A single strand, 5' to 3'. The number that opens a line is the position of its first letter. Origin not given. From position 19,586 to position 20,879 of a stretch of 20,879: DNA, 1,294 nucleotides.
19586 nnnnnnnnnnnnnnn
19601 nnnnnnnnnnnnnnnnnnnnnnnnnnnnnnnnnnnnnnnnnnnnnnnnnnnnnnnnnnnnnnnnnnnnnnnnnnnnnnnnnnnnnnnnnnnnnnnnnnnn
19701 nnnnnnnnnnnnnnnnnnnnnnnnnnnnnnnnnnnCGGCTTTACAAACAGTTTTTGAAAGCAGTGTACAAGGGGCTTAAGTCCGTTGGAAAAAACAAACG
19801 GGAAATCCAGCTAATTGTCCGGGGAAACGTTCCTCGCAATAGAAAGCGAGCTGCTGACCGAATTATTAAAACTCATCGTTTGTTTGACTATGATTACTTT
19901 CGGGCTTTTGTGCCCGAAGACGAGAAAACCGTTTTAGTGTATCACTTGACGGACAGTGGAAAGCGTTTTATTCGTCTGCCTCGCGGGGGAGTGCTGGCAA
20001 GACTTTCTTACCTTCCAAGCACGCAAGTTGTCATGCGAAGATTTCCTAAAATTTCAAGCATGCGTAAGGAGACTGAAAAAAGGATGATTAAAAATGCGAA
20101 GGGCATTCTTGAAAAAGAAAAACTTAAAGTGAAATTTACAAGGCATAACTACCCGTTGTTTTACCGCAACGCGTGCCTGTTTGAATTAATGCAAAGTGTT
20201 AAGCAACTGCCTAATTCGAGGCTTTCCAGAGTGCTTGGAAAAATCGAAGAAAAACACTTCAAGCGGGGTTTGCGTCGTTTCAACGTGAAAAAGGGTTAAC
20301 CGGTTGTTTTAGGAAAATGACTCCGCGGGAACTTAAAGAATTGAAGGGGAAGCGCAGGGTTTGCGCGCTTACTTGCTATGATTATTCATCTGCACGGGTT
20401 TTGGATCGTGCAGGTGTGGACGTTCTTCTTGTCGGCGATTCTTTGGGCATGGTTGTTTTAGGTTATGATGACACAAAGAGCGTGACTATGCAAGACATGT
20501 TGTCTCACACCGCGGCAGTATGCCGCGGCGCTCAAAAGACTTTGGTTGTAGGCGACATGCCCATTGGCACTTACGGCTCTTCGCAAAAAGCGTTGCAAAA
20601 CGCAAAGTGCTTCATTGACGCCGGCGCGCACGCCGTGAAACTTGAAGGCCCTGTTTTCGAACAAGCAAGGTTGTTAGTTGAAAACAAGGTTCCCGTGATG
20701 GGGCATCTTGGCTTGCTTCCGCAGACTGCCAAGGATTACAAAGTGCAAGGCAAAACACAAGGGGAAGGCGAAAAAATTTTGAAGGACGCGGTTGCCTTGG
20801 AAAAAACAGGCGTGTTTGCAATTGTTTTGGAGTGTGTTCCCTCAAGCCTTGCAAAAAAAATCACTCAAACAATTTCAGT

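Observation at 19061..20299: RelA/SpoT-homolog (p)ppGpp-hydrolase-type HD domain in an archaeon, fused to an uncharacterised basic C-terminal domain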

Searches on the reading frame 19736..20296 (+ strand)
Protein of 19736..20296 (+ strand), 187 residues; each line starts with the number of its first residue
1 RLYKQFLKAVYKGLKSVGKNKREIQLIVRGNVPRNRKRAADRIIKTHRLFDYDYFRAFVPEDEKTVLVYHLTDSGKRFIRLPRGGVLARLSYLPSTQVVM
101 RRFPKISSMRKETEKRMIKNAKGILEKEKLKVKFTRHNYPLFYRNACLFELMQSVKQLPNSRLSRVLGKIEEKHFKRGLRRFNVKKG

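Call 24: search_protein_representatives(alignment_id=A2)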
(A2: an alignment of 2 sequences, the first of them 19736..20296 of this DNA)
Query: 2 sequences, 189 profile positions. Proteins with E-value up to 0.001 (for the whole library): 4; up to 1e-10: 3; up to 1e-30: 2. The best 4 are listed.
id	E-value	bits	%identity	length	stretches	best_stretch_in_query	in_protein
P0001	1.1e-104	364.4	-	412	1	1-189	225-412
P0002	1.2e-79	282.8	-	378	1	1-180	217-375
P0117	5.1e-13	65.5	-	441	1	4-177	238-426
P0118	2.5e-09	53.5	-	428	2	1-86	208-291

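Call 26: search_protein_families(library=pfam, proteins=[P0117, P0118], max_evalue=0.1)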
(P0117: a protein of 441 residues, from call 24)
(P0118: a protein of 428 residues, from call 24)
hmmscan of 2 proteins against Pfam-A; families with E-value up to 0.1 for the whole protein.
P0117 (441 aa): 4 families
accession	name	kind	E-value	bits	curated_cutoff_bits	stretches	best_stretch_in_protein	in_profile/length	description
PF13328.12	HD_4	-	6.9e-12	45.8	27.2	1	67-215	10-135/156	HD domain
PF01966.28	HD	-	8.5e-05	23.3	22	1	79-125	1-49/116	HD domain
PF07288.16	RpoY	-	0.055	14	25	0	163-213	5-53/68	RNA polymerase epsilon subunit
PF12404.13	DUF3663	-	0.068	13.6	25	0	345-382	14-53/77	Peptidase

P0118 (428 aa): 2 families
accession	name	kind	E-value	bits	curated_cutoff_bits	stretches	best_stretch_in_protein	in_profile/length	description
PF13328.12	HD_4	-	2e-18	67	27.2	1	34-189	1-137/156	HD domain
PF01966.28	HD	-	1.1e-05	26.1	22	1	53-176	1-116/116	HD domain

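Call 32: find_encoding_contigs(protein=P0117, flank=10000)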
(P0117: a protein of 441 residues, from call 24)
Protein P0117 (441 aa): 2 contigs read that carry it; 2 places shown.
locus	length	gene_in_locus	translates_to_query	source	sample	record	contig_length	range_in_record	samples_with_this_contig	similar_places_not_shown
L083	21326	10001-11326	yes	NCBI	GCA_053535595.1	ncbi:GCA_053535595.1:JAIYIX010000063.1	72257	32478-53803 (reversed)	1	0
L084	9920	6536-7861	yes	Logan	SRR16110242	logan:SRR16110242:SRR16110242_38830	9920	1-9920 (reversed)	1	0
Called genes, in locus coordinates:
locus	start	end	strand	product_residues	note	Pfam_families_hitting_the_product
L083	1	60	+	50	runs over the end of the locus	-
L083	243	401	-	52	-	-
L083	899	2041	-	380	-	-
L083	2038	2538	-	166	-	-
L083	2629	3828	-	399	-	PF04123:DUF373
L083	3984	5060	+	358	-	PF01145:Band_7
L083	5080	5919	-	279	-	PF01944:SpoIIM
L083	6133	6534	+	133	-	-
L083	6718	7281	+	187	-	PF14382:ECR1_N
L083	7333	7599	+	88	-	PF13656:RNA_pol_L_2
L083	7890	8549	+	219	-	-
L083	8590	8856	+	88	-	-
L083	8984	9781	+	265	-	PF00705:PCNA_N, PF02747:PCNA_C (weak)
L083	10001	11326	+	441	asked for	PF13328:HD_4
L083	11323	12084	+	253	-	PF02548:Pantoate_transf, PF13714:PEP_mutase (faint)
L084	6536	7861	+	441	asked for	PF13328:HD_4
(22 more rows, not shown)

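Call 33: find_encoding_contigs(protein=P0118, flank=10000)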
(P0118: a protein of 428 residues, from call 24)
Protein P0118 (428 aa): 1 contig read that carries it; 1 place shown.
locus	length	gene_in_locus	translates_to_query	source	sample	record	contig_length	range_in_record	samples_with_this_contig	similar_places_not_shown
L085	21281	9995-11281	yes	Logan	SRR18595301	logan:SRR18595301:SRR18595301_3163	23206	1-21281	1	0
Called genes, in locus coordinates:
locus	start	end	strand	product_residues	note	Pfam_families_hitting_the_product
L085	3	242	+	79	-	?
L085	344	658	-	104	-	-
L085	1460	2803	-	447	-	PF07475:Hpr_kinase_C (faint)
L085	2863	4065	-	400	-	PF04123:DUF373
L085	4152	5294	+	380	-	PF01145:Band_7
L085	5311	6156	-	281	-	PF01944:SpoIIM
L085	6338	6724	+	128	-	-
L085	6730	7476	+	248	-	PF14382:ECR1_N (weak)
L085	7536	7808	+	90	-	PF13656:RNA_pol_L_2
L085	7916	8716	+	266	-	-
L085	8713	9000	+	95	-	-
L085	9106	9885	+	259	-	PF00705:PCNA_N, PF02747:PCNA_C (weak)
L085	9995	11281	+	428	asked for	PF13328:HD_4, PF01966:HD (faint)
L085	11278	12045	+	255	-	PF02548:Pantoate_transf, PF13714:PEP_mutase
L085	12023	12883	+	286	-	PF01869:BcrAD_BadFG (weak), PF03630:Fumble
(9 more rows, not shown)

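Call 35: find_homologous_proteins(query=A4, max_evalue=0.01)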
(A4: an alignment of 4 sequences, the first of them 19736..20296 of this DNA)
Query A4 (4 sequences): 3862 candidates shared short words with the query, none scored E <= 0.01.

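Call 39: search_protein_families(library=pfam, alignment_id=A4, max_evalue=10)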
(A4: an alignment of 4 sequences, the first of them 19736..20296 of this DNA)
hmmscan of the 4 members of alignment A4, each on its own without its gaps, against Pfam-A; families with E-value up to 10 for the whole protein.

A. member 1, window:19736-20296:+ (187 aa): 0 families

B. families by the number of members that match (of 4 scanned): 3 families
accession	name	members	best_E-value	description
PF12404.13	DUF3663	1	0.024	Peptidase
PF03793.24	PASTA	1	0.25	PASTA domain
PF13670.12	PepSY_2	1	0.42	Peptidase propeptide and YPEB domain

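Call 47: predict_structure(alignment_id=A4)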
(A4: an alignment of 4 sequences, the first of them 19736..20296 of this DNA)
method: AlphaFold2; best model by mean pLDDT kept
length: 187 residues; sequences in the alignment: 4
mean_pLDDT: 72.2   pTM: 0.63
mean pLDDT of the five models: 72.2, 69.9, 69.6, 69.2, 68.3
residues with pLDDT >= 90: 18; 70-90: 91; 50-70: 61; < 50: 17
segments of 3 or more residues with pLDDT < 50: 35-39, 178-187
pLDDT, mean of each block of 10 residues (from residue 1): 66 89 81 50 78 65 78 87 63 52 65 83 90 82 77 72 85 64 33
secondary structure, 60 per line:
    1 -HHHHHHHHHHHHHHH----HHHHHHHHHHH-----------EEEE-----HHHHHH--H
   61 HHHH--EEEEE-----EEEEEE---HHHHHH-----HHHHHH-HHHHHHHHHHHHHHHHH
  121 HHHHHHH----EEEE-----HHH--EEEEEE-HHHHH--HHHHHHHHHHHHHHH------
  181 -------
elements in order: H2-16 H21-31 E43-46 H52-57 H60-64 E67-71 E77-82 H86-91 H97-102 H104-127 E132-135 E146-151 H153-157 H160-174

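Call 55: fold_search(model_id=the predicted structure, library=pdb)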
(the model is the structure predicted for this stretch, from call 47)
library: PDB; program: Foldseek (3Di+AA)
matches with E <= 10: 309; with E <= 0.001: 0
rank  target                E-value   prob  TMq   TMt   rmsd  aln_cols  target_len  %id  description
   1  2hh3_MODEL_1_A        5.7e-01  0.14  0.17  0.33   4.5        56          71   11  Solution structure of the third KH domain of KSRP (released 2007-05-08)
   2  1j4w_A                6.0e-01  0.16  0.21  0.26   9.1       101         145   14  COMPLEX OF THE KH3 and KH4 DOMAINS OF FBP WITH A SINGLE_STRANDED 29mer DNA OLIGONUCLEOTIDE FROM THE FUSE ELEMENT OF TH (released 2002-03-06)
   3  4b8t_MODEL_1_A        7.6e-01  0.13  0.18  0.26   6.1        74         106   15  RNA BINDING PROTEIN Solution structure of the third KH domain of KSRP in complex with the G-rich target sequen (released 2012-11-07)
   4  6y24                  9.1e-01  0.16  0.19  0.35   4.3        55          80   22  Crystal structure of fourth KH domain of FUBP1 (released 2020-03-25)
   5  4xco_A                1.0e+00  0.28  0.20  0.38   4.4        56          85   21  Signal-sequence induced conformational changes in the signal recognition particle (released 2015-06-10)
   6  8c82_C                1.2e+00  0.25  0.28  0.11   5.7       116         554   14  Cryo-EM structure of the yeast SPT-Orm1-Dimer complex (released 2023-10-11)
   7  6enz_B                1.2e+00  0.14  0.21  0.11   7.2        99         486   13  Crystal structure of mouse GADL1 (released 2018-01-03)
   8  3lpx_A                1.2e+00  0.13  0.24  0.11  10.6       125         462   11  Crystal structure of GyrA (released 2011-02-16)
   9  9dzo_F                1.2e+00  0.11  0.22  0.11   8.9       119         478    8  Structure of ALAS bound to succinyl-CoA from S. cerevisiae (released 2025-10-22)
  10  9dzo_B                1.2e+00  0.11  0.23  0.11   8.9       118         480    9  Structure of ALAS bound to succinyl-CoA from S. cerevisiae (released 2025-10-22)
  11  6y2d_C                1.2e+00  0.14  0.18  0.37   4.3        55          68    9  Crystal structure of the second KH domain of FUBP1 (released 2020-03-25)
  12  3cxj_A                1.2e+00  0.12  0.21  0.26   7.4       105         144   10  Crystal structure of an uncharacterized protein from Methanothermobacter thermautotrophicus (released 2008-05-13)
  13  1zzk                  1.3e+00  0.15  0.22  0.42   7.9        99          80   12  Crystal Structure of the third KH domain of hnRNP K at 0.95A resolution (released 2005-08-09)
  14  5txt_D                1.4e+00  0.10  0.23  0.11   8.9       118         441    9  Structure of asymmetric apo/holo ALAS dimer from S. cerevisiae (released 2018-03-28)
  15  6rol_A                1.4e+00  0.09  0.17  0.19   6.6        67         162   16  Structure of IMP2 KH34 domains (released 2019-10-16)
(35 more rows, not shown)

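Call 74: search_protein_families(library=padloc, proteins=[P0117], max_evalue=0.01)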
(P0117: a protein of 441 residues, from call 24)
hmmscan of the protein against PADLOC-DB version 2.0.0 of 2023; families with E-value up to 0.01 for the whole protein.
P0117 (441 aa): 0 families

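Call 76: search_solved_structures(query=A4, max_evalue=10)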
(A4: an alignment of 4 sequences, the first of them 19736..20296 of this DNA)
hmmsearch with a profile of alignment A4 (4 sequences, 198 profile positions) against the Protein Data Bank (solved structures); distinct sequences matched with E-value up to 10: 1.
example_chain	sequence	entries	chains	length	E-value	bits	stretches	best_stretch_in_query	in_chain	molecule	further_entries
7vpf_A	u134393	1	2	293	1.8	11.2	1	99-142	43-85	Xylose isomerase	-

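Call 79: fold_search(model_id=the predicted structure, library=viral)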
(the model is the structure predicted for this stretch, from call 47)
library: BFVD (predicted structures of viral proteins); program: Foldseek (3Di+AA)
matches with E <= 10: 349; with E <= 0.001: 0
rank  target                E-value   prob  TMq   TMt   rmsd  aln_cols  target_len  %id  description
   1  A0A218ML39            5.9e-02  0.44  0.23  0.12  16.5       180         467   12  Uncharacterized protein [uncultured virus]
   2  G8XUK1                2.6e-01  0.15  0.18  0.12  16.2       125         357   11  Protein A27 [Aotine betaherpesvirus 1]
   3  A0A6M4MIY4            3.9e-01  0.20  0.21  0.28  10.7       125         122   13  LH1 [Bearded dragon adenovirus 1]
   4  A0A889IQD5            4.4e-01  0.33  0.27  0.28  11.9       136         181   10  (no name in the UniProt tables at hand)
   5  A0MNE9                4.7e-01  0.12  0.20  0.24   8.1       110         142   15  (no name in the UniProt tables at hand)
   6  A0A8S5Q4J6            5.0e-01  0.28  0.31  0.40   8.2       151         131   10  Uncharacterized protein [Myoviridae sp. ctMYT7]
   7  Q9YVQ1                5.0e-01  0.06  0.14  0.13  17.3       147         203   10  ORF MSV191 MTG motif gene family protein [Melanoplus sanguinipes entomopoxvirus]
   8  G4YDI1                5.6e-01  0.09  0.20  0.15   9.7       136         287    7  (no name in the UniProt tables at hand)
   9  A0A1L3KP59            5.6e-01  0.08  0.18  0.09  18.2       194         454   11  Uncharacterized protein [Beihai reo-like virus 1]
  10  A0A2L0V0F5            6.3e-01  0.11  0.20  0.29  13.2       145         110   12  Uncharacterized protein [Agrobacterium phage Atu_ph07]
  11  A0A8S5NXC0            6.7e-01  0.07  0.16  0.20  19.9       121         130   14  Uncharacterized protein [Microviridae sp. ctX0F7]
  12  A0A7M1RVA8            7.1e-01  0.25  0.24  0.32   7.3       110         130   13  Uncharacterized protein [uncultured phage cr131_1]
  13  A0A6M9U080            7.1e-01  0.09  0.21  0.17  13.3       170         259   12  Uncharacterized protein [Drosophila-associated filamentous virus]
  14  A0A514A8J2            7.1e-01  0.08  0.20  0.20  13.7       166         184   12  Uncharacterized protein [Pantoea phage Kyle]
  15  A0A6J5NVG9            7.5e-01  0.10  0.18  0.16  14.4       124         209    7  Uncharacterized protein [uncultured Caudovirales phage]
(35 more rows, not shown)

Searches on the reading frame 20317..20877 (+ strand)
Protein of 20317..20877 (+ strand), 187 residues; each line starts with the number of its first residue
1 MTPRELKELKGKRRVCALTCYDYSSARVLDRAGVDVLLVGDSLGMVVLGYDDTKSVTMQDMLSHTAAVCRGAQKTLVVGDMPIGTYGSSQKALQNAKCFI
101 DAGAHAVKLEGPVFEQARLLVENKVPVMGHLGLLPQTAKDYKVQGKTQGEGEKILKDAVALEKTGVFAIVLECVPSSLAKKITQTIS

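Call 51: search_protein_families(library=pfam, proteins=[window:20317-20877:+], max_evalue=0.01)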
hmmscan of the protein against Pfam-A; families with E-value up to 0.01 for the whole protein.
window:20317-20877:+ (187 aa): 2 families
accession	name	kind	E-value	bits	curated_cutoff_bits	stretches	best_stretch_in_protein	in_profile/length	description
PF02548.21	Pantoate_transf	-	4.1e-68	230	28.7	1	2-186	3-195/259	Ketopantoate hydroxymethyltransferase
PF13714.12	PEP_mutase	-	1.9e-08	34.6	31.5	1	7-111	2-106/240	Phosphoenolpyruvate phosphomutase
